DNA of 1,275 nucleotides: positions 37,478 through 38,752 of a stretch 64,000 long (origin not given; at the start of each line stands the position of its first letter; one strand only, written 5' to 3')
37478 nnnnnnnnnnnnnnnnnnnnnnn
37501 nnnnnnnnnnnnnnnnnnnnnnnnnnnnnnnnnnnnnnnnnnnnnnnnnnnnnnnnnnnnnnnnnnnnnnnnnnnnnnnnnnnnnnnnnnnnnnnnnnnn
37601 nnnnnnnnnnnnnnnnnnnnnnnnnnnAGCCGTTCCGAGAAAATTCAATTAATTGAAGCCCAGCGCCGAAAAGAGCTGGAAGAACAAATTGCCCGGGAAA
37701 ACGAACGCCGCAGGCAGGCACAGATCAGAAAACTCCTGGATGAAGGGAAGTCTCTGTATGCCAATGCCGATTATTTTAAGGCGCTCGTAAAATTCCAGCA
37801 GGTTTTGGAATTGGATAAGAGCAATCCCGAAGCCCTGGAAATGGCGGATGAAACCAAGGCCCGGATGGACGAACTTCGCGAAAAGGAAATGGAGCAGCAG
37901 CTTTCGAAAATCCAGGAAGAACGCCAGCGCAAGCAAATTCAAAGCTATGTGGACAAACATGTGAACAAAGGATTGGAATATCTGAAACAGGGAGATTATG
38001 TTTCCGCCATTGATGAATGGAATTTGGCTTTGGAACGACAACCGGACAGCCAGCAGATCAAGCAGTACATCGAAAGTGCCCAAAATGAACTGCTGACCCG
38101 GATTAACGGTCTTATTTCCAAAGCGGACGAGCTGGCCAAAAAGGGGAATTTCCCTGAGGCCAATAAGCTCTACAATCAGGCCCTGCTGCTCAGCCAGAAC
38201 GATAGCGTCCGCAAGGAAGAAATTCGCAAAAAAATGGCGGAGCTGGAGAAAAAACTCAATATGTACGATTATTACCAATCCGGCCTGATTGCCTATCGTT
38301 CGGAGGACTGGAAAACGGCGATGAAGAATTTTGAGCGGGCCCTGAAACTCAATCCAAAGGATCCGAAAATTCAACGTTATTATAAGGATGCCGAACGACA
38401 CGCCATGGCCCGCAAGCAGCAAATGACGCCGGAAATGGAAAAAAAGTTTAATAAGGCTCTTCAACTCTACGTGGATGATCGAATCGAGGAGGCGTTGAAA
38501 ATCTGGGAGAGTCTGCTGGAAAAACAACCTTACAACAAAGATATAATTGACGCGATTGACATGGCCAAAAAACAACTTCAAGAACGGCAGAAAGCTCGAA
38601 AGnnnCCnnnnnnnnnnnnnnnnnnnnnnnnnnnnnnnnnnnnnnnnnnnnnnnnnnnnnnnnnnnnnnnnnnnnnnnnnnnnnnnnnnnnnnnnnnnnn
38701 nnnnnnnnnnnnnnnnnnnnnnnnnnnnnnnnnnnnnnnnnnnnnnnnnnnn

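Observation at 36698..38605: PorV/PorQ-like beta-barrel fused to a long coiled-coil/TPR domain directly behind its putative cargo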

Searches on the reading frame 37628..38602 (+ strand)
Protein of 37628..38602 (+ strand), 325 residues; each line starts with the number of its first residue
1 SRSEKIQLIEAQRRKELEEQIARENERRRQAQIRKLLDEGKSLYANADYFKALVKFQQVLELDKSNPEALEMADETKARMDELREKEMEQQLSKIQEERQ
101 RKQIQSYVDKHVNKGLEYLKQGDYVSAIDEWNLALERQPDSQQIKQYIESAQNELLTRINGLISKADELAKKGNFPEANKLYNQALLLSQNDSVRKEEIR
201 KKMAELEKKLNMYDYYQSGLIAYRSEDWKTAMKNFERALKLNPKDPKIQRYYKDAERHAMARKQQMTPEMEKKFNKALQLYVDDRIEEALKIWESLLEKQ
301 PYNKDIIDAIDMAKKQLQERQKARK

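Call 66: find_related_loci(query=A3, collection=metagenome_contigs, flank=10000)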
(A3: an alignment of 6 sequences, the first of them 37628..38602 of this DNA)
Query A3 (325 aa) in metagenome_contigs; peptide patterns used: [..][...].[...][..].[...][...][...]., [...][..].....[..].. (x = any residue, [..] = any of these).
600 stretches matched a pattern (row limit reached: there are more); 11 encode a relative of the query (tblastn E <= 1e-3); 11 distinct loci.
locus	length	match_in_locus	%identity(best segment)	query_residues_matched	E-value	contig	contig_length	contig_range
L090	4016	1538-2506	71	1-323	7e-162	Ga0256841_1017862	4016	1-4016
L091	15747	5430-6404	61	1-325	4e-133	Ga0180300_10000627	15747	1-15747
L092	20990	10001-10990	33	1-325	1e-47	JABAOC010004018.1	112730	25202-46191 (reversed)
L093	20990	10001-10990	33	1-325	4e-45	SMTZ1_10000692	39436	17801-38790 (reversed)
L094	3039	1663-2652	32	1-325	2e-42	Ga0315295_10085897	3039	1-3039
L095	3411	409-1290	31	21-318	2e-39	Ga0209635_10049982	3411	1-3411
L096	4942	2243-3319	28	1-317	9e-39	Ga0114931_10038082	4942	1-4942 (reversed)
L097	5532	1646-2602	29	1-322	1e-36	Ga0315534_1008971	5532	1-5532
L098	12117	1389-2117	31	38-317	8e-36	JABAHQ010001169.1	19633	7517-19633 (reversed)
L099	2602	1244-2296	25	1-311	6e-28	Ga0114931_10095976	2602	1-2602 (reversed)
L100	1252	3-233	40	248-324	3e-12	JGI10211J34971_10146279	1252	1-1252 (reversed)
